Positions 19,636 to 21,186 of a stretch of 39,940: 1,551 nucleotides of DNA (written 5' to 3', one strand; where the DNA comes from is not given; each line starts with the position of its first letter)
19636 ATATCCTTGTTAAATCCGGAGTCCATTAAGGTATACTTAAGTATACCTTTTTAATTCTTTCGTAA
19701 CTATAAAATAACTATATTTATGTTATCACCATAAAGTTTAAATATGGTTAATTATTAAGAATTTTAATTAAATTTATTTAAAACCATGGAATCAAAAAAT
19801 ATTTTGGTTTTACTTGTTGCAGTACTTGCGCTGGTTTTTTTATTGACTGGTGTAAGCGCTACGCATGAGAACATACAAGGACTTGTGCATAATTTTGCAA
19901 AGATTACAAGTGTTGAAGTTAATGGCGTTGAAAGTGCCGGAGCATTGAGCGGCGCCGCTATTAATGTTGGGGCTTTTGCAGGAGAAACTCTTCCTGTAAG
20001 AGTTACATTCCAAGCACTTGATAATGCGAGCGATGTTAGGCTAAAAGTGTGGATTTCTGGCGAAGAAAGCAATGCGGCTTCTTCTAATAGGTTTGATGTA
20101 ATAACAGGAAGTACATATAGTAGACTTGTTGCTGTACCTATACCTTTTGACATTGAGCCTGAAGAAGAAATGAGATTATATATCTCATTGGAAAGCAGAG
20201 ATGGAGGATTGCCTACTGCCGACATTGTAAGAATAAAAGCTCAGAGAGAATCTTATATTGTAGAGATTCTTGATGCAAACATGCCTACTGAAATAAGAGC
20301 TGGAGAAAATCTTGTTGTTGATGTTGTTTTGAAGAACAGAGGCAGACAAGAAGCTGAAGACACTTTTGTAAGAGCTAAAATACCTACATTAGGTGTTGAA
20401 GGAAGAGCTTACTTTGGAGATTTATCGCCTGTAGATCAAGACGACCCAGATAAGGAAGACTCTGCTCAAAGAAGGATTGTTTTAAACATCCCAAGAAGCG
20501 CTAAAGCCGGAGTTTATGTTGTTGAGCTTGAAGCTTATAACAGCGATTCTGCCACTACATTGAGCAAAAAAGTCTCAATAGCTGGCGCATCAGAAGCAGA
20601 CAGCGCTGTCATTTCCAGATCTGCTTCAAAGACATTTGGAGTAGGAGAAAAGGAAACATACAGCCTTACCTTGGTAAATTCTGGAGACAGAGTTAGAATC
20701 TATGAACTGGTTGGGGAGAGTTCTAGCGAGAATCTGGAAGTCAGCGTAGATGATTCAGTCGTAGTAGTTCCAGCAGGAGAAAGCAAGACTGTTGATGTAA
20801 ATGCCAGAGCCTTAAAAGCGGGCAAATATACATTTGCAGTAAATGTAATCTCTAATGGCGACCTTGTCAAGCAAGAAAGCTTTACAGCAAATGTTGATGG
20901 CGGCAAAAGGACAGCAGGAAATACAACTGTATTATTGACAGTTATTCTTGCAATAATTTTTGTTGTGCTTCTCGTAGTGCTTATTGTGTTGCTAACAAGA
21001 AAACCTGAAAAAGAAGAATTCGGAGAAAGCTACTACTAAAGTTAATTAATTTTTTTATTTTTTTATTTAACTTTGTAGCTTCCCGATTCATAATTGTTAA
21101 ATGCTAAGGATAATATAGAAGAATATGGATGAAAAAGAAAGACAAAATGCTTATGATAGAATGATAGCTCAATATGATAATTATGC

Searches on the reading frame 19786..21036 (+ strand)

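Call 54: search_protein_families(library=pfam, proteins=[window:19786-21036:+], max_evalue=0.01)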
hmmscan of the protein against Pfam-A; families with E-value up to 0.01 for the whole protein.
window:19786-21036:+ (417 aa): 6 families
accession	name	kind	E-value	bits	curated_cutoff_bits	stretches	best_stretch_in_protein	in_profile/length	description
PF22544.2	HYDIN_VesB_CFA65-like_Ig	-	8.4e-09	36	25.5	1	286-362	17-89/100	HYDIN/CFA65/VesB-like, Ig-like domain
PF15780.11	ASH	-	4.7e-06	27.1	27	1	283-360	15-94/98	Abnormal spindle-like microcephaly-assoc'd, ASPM-SPD-2-Hydin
PF22433.2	MtxA_IG-like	-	2.9e-05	24.3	26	1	317-364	27-74/83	Magnetotaxis protein MtxA, Immunoglobulin-like domain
PF11614.14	FixG_C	-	0.0033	18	25.6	0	291-342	34-85/119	IG-like fold at C-terminal of FixG, putative oxidoreductase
PF07705.17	CARDB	-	0.0064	17.1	22.7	0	163-196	8-41/101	CARDB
PF03840.19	SecG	-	0.0074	16.8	29.2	1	365-401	39-69/70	Preprotein translocase SecG subunit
